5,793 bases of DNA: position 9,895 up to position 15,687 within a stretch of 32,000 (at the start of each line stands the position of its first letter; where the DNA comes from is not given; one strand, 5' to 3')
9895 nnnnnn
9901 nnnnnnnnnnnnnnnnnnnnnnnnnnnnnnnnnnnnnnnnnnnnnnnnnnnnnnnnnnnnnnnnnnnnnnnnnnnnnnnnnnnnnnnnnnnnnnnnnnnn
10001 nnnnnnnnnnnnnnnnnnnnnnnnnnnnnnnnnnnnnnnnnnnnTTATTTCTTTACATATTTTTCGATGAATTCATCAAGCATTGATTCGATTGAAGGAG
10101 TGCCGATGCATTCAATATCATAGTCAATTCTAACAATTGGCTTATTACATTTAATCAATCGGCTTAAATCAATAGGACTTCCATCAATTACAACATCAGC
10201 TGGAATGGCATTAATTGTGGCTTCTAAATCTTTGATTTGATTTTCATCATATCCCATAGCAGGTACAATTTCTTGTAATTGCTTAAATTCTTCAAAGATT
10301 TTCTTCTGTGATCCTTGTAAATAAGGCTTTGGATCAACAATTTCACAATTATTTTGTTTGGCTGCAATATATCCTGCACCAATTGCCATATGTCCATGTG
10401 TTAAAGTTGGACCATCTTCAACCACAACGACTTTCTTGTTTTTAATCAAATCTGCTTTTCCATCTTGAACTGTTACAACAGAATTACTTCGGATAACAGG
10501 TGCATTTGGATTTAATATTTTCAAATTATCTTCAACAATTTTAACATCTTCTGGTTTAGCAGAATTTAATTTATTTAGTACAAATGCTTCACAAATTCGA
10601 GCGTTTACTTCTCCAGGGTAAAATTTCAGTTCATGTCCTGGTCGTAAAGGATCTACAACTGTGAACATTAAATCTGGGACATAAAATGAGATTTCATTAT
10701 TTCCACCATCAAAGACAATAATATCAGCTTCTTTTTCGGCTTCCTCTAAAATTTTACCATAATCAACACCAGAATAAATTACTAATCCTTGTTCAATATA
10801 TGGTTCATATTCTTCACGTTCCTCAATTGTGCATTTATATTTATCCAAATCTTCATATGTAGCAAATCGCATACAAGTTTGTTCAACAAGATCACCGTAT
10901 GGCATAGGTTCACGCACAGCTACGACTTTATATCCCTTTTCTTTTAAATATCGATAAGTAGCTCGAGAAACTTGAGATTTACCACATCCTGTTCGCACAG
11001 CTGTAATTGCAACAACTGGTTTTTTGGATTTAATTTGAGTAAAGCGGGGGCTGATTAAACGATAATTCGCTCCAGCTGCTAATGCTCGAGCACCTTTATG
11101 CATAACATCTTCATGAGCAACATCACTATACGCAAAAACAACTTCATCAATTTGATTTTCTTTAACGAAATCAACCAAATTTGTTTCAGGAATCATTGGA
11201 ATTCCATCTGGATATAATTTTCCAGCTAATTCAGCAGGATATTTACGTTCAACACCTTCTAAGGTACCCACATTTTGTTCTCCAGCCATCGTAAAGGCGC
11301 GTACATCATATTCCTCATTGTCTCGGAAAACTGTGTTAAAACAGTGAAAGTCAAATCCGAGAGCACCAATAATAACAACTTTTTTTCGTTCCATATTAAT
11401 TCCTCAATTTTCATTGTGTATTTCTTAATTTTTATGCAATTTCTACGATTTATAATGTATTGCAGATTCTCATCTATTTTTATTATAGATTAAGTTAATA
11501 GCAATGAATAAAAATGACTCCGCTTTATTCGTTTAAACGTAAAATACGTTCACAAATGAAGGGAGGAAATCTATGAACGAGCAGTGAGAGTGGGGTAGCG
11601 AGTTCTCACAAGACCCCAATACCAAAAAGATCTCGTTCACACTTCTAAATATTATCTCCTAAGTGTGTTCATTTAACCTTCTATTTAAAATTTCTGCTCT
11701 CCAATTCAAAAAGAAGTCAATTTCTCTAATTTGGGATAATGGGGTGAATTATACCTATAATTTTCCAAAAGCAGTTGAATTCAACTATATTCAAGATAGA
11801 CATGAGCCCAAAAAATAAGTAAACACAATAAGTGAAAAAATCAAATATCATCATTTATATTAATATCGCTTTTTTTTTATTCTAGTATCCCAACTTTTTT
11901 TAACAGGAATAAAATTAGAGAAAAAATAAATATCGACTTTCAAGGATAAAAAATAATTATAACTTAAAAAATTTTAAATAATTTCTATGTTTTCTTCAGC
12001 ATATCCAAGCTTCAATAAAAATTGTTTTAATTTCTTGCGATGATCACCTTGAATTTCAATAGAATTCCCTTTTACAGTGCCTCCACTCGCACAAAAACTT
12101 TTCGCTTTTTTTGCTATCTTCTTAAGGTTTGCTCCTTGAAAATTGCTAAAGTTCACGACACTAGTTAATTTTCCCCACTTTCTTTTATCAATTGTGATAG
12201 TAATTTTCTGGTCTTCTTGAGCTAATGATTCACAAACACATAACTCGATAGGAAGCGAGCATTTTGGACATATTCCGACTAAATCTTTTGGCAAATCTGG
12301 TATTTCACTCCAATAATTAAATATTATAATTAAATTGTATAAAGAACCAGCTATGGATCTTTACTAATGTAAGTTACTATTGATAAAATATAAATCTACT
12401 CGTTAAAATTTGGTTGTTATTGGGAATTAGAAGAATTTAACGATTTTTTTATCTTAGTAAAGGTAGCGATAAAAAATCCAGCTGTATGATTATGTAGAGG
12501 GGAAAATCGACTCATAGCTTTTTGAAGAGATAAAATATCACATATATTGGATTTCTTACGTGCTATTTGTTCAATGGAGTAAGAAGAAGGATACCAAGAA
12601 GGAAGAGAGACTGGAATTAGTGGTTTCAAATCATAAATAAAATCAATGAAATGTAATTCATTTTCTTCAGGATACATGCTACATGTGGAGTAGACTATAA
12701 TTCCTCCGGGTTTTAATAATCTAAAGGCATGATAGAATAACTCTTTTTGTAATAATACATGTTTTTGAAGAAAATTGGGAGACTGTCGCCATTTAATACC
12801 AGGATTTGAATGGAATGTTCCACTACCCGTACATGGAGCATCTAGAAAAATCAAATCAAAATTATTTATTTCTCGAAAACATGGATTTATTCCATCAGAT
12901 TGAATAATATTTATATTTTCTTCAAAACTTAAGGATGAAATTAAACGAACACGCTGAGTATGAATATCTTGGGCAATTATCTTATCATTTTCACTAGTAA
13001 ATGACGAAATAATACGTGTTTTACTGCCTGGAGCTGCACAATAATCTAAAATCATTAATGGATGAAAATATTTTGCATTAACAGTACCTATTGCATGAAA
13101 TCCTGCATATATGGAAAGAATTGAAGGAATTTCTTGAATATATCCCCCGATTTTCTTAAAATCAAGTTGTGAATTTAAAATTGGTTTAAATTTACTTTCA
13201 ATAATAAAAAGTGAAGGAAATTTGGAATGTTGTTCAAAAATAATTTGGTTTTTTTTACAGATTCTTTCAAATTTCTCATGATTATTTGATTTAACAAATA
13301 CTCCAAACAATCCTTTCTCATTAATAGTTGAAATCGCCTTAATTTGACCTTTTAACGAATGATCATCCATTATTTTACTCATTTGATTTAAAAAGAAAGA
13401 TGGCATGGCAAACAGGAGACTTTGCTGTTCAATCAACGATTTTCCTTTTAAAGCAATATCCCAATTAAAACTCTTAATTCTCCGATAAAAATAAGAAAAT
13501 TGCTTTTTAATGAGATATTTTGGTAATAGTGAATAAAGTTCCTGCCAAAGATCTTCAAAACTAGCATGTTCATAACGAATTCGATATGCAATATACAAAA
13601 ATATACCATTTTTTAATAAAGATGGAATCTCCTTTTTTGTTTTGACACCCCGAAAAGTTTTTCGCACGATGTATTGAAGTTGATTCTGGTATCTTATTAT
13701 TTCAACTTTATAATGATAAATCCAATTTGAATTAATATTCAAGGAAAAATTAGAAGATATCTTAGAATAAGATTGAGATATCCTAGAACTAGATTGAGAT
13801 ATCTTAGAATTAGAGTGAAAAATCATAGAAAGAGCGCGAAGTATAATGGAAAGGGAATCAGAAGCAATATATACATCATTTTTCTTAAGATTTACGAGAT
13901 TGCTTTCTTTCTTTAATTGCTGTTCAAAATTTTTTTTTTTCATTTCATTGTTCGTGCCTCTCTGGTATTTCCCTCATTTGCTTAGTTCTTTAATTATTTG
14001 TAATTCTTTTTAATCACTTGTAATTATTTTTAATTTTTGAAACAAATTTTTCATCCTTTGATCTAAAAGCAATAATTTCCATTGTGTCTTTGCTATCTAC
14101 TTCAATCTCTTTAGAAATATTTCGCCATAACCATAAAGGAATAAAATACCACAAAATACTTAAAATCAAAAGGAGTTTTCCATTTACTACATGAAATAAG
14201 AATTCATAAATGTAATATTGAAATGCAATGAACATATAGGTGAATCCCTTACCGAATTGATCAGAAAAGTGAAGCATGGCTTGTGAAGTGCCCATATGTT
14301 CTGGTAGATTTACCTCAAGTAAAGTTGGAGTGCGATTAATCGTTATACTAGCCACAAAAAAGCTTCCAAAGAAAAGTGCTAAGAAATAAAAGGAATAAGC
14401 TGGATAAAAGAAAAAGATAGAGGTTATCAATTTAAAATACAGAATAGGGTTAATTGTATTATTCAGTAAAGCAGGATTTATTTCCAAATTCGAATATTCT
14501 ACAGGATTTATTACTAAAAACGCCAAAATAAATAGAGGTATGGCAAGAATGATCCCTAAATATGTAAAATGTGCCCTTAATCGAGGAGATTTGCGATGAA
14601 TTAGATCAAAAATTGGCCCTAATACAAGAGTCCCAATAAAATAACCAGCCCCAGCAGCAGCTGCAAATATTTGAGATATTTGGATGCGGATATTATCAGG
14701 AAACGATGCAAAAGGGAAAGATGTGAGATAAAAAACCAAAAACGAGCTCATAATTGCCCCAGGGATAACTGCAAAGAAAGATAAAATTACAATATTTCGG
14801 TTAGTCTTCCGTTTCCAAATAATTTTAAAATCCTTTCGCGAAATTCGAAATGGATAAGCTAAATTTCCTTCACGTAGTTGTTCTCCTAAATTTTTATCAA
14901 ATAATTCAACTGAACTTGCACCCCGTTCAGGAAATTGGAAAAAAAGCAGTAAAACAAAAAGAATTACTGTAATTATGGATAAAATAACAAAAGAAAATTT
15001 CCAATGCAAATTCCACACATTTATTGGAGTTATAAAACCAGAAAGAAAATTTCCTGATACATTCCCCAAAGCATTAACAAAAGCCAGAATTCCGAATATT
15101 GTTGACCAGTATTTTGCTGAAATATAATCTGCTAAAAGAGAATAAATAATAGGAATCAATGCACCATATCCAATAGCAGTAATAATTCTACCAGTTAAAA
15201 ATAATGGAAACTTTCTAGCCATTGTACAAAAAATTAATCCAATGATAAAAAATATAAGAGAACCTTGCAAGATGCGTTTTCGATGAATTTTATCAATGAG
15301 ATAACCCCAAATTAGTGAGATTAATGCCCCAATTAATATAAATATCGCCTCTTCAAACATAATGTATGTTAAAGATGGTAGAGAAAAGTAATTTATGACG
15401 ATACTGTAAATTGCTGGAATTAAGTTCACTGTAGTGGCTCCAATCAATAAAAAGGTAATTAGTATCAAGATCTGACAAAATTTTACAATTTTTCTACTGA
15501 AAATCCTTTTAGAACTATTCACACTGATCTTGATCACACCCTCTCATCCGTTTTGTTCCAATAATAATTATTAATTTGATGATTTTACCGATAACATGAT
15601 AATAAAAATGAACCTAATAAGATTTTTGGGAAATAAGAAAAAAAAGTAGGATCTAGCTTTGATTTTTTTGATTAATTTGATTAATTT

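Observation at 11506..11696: Attenuator/riboswitch-like leader with an Arg-Arg uORF and cascading alternative helices upstream of the arginine catabolic cluster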

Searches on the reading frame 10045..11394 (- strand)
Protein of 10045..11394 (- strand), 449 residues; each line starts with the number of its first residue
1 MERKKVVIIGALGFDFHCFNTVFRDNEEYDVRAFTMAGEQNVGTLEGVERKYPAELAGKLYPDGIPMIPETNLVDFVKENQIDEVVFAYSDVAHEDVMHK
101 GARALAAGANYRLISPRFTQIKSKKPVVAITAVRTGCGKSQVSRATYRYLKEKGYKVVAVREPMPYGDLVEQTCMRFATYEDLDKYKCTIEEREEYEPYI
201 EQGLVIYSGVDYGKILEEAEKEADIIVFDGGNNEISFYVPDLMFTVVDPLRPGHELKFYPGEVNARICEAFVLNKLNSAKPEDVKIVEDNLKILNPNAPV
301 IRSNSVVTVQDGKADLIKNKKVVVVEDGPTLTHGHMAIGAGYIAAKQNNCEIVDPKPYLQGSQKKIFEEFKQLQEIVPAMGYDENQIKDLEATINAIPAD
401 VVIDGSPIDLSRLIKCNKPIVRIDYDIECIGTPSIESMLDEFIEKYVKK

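Call 6: search_protein_families(library=pfam, proteins=[window:10045-11394:-])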
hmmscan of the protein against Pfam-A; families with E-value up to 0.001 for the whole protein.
window:10045-11394:- (449 aa): 0 families

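Call 21: search_protein_families(library=ncbifam, proteins=[window:10045-11394:-])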
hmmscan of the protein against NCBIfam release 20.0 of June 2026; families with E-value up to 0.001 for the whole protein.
window:10045-11394:- (449 aa): 0 families

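Call 36: search_solved_structures(query=window:10045-11394:-, max_evalue=0.001)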
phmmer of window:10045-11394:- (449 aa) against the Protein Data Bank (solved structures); distinct sequences matched with E-value up to 0.001: 0.

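Call 41: find_homologous_proteins(query=window:10045-11394:-, max_evalue=1e-50)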
Query window:10045-11394:- (449 aa): 8000 proteins with E <= 1e-50 among 8000 candidates; the best 120 are listed. Only proteins of 246 to 786 residues were searched: fused or split forms outside these lengths cannot appear, so this answer is no evidence that the protein stands alone or is whole; lengths 'longer' or 'shorter' looks for them.
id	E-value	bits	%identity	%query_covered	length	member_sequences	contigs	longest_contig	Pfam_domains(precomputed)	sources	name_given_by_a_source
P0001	0.0e+0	1011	100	100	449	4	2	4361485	-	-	-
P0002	2.0e-266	902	88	100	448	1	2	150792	-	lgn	-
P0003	6.0e-266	900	89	100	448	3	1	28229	-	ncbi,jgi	ncbi:MAG: cyclic 2,3-diphosphoglycerate synthase [Promethearchaeota archaeon]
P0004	1.8e-263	892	88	100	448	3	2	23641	-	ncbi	-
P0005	1.6e-252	856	83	100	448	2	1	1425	-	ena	-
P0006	1.7e-251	853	84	99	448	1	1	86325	-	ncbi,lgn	-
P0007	3.4e-251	852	83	100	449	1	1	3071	-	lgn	-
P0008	4.8e-248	841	82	100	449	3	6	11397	-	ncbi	ncbi:MAG: cyclic 2,3-diphosphoglycerate synthase [Promethearchaeota archaeon]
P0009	1.6e-242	823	81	99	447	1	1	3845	-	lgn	-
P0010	6.6e-242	821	80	99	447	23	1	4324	-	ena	-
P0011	1.1e-241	820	80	99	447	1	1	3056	-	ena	-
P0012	3.2e-241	819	80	99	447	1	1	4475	-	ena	-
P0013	1.2e-239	814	79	100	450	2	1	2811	-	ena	-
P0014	5.2e-238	808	79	100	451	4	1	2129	-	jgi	-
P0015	5.3e-238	808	79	99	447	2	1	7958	-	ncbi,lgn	-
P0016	3.7e-230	782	75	99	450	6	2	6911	-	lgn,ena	-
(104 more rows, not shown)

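Call 42: find_encoding_contigs(protein=P0002, flank=1200, max_places=2)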
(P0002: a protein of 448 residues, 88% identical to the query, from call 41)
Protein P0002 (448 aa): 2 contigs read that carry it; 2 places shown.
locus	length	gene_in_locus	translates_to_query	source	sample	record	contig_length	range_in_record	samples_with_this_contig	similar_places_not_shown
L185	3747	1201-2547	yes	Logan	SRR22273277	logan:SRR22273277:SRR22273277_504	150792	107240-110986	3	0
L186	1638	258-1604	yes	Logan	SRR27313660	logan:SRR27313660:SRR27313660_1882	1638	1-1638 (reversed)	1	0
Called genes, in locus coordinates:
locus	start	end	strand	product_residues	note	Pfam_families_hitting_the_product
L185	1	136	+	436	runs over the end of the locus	PF01189:Methyltr_RsmB-F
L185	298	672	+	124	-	PF01253:SUI1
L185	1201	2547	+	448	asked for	-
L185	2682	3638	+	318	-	PF02729:OTCace_N, PF00185:OTCace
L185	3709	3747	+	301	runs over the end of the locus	PF00696:AA_kinase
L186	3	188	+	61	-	?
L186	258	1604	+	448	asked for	-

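Call 43: find_encoding_contigs(protein=P0003, flank=1200, max_places=2)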
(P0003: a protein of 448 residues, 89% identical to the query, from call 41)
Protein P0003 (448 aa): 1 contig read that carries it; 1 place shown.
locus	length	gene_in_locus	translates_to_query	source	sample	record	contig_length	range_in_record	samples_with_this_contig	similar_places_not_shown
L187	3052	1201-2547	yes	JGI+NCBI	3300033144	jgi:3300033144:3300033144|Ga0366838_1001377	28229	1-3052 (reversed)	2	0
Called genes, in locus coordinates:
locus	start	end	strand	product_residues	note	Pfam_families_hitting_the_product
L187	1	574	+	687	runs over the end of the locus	PF00512:HisKA, PF02518:HATPase_c, PF00072:Response_reg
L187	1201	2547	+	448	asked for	-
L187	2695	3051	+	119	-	?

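Call 44: find_encoding_contigs(protein=P0004, flank=1200, max_places=2)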
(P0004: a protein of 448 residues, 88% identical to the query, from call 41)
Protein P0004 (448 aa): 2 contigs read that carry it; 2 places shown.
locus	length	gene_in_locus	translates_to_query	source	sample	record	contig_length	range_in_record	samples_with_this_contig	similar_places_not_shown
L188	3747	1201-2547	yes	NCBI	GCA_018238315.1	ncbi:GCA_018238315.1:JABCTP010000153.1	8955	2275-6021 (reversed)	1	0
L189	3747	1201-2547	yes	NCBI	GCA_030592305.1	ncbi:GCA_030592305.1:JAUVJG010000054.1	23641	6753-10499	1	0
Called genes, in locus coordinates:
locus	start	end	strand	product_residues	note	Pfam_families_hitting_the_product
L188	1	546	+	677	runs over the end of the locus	PF00512:HisKA, PF02518:HATPase_c, PF00072:Response_reg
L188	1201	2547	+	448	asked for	-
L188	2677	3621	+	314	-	PF02729:OTCace_N, PF00185:OTCace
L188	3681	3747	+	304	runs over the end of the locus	PF00696:AA_kinase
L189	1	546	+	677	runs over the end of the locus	PF00512:HisKA, PF02518:HATPase_c, PF00072:Response_reg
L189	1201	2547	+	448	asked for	-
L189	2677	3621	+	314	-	PF02729:OTCace_N, PF00185:OTCace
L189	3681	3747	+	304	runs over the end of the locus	PF00696:AA_kinase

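Call 45: find_encoding_contigs(protein=P0006, flank=1200, max_places=2)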
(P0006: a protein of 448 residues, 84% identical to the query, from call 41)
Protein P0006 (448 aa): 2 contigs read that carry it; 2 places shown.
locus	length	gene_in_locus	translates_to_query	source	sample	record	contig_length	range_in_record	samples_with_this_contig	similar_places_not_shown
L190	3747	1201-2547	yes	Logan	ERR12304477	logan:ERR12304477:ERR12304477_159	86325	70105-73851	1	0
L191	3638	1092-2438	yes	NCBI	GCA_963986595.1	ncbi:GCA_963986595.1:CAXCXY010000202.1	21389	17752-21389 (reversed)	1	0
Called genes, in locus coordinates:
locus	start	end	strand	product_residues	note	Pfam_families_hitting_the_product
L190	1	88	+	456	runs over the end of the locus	PF01189:Methyltr_RsmB-F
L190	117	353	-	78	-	-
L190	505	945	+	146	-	-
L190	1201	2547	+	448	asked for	-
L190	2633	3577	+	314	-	PF02729:OTCace_N, PF00185:OTCace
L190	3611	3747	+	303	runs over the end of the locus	PF00696:AA_kinase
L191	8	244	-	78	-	-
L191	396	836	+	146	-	-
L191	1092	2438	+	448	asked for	-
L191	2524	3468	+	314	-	PF02729:OTCace_N, PF00185:OTCace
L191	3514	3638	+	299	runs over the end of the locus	PF00696:AA_kinase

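Call 46: find_encoding_contigs(protein=P0007, flank=1200, max_places=2)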
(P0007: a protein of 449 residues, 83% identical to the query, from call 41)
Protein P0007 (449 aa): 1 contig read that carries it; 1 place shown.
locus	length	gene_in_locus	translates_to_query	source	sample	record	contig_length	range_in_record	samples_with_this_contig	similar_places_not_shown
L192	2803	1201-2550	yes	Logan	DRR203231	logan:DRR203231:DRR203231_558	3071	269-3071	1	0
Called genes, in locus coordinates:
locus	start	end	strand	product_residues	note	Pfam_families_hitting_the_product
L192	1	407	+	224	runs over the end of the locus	?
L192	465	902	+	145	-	-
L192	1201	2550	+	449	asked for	-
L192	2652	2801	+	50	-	?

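Call 47: find_encoding_contigs(protein=P0008, flank=1200, max_places=3)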
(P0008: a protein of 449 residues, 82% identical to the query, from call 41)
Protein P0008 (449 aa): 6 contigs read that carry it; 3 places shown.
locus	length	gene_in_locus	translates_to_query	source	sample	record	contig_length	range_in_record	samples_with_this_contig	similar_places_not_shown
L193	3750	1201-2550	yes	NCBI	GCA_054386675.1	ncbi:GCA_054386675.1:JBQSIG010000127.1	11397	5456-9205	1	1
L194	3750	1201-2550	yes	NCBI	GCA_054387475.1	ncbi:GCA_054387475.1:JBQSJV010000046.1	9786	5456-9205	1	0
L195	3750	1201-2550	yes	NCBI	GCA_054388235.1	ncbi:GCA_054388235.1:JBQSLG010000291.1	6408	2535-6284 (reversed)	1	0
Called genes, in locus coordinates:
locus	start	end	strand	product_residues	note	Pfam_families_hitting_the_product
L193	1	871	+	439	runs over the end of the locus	PF01728:FtsJ (weak), PF01189:Methyltr_RsmB-F, PF13847:Methyltransf_31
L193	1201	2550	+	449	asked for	-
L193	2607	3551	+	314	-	PF02729:OTCace_N, PF00185:OTCace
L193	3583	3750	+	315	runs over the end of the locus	PF00696:AA_kinase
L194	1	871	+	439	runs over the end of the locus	PF01728:FtsJ (weak), PF01189:Methyltr_RsmB-F, PF13847:Methyltransf_31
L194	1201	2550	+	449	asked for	-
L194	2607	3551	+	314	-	PF02729:OTCace_N, PF00185:OTCace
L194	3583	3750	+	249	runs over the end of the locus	PF00696:AA_kinase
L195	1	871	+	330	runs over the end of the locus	PF01728:FtsJ (weak), PF01189:Methyltr_RsmB-F, PF13847:Methyltransf_31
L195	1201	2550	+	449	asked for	-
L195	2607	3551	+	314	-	PF02729:OTCace_N, PF00185:OTCace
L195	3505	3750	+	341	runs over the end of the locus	PF00696:AA_kinase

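Call 48: find_encoding_contigs(protein=P0009, flank=1200, max_places=2)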
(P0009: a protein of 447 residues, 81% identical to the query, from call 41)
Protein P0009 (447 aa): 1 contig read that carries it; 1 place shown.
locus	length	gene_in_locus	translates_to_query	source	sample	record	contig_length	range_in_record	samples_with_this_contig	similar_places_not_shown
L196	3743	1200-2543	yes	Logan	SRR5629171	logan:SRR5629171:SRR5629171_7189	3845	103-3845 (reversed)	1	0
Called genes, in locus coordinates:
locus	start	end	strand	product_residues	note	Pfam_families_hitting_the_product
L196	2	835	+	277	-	?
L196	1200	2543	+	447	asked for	-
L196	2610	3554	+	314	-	PF02729:OTCace_N, PF00185:OTCace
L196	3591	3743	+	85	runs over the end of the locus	?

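Call 49: find_encoding_contigs(protein=P0013, flank=1200, max_places=2)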
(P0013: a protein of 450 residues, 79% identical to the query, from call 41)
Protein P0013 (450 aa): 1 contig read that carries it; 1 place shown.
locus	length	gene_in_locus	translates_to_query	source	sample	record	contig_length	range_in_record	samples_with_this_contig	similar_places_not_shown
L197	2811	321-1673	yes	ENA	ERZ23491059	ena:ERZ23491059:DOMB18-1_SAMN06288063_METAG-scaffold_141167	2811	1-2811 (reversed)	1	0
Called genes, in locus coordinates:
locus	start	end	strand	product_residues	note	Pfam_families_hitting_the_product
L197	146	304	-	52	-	-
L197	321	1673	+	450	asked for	-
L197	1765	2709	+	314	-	PF02729:OTCace_N, PF00185:OTCace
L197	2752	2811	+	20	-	?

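Call 50: find_encoding_contigs(protein=P0016, flank=1200, max_places=2)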
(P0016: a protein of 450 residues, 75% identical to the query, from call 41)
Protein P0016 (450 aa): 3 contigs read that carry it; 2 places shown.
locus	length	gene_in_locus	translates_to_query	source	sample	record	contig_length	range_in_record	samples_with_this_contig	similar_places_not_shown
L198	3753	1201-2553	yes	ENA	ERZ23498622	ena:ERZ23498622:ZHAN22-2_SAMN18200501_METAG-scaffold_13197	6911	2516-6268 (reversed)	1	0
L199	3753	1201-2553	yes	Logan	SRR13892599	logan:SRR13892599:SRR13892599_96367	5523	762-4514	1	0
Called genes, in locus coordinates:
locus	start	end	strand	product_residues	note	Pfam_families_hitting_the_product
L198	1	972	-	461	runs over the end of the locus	PF13173:AAA_14, PF13635:DUF4143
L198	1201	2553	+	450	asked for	-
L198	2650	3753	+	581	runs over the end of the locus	PF00664:ABC_membrane, PF00005:ABC_tran, PF02463:SMC_N (faint)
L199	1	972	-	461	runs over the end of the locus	PF13173:AAA_14, PF13635:DUF4143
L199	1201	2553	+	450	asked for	-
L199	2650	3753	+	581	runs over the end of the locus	PF00664:ABC_membrane, PF00005:ABC_tran, PF02463:SMC_N (faint)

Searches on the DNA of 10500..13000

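Call 3: search_rna_families(source=window, start=10500, end=13000, threshold=evalue, max_evalue=10, show_alignments=3)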
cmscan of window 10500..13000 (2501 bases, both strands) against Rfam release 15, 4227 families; matches with E-value up to 10: 1.
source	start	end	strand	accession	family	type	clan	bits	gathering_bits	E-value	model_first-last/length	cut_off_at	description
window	12442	12478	+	RF00053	mir-7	Gene; miRNA;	-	18.6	51.8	2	28-66/91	no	mir-7 microRNA precursor family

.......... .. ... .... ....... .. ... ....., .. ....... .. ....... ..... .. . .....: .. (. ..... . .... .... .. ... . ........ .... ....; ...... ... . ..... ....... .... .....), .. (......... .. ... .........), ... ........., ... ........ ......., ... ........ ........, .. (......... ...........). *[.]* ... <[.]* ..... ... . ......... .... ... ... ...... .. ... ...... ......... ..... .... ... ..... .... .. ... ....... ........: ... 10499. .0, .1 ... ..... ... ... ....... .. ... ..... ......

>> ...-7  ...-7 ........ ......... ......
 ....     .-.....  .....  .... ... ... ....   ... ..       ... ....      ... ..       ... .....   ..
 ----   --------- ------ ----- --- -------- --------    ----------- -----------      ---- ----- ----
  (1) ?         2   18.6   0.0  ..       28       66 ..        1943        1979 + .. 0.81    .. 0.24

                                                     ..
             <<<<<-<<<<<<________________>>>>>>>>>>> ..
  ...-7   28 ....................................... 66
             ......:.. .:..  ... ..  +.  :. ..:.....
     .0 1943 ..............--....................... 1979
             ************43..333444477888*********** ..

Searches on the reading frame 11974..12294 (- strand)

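Call 6: search_protein_families(library=pfam, proteins=[window:11974-12294:-])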
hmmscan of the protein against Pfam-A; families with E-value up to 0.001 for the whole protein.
window:11974-12294:- (106 aa): 1 family
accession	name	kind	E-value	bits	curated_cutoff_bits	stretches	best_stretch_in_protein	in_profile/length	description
PF01253.27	SUI1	-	2.3e-18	66.9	25.5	1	28-98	2-76/77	Translation initiation factor SUI1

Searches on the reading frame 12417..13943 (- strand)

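Call 6: search_protein_families(library=pfam, proteins=[window:12417-13943:-])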
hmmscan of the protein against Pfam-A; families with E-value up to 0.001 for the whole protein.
window:12417-13943:- (508 aa): 2 families
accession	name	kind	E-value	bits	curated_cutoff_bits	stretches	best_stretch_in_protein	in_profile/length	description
PF01189.24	Methyltr_RsmB-F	-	1.2e-36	126.7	27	1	297-495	11-198/199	16S rRNA methyltransferase RsmB/F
PF01728.25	FtsJ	-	0.00029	21.3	24.1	1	298-422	25-141/181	FtsJ-like methyltransferase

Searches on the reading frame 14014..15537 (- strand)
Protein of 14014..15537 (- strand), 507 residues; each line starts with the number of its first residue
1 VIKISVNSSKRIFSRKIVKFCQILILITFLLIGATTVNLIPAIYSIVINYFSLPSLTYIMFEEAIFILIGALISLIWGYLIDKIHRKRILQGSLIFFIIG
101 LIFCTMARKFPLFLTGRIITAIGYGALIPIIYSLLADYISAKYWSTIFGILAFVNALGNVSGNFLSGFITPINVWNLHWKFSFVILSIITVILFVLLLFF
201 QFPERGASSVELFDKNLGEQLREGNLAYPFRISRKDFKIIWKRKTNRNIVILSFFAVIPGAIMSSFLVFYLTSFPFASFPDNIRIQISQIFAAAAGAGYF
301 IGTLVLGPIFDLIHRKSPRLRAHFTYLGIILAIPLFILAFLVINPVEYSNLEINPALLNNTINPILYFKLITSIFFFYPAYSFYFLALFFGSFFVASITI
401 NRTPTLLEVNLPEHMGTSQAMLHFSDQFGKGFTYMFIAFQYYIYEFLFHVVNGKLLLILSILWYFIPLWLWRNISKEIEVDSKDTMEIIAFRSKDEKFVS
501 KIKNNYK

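Call 6: search_protein_families(library=pfam, proteins=[window:14014-15537:-])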
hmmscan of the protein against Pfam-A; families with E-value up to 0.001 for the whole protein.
window:14014-15537:- (507 aa): 1 family
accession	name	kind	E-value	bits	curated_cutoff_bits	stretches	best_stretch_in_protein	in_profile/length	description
PF07690.21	MFS_1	-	7.2e-27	94.6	33.4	1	26-339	2-291/347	Major Facilitator Superfamily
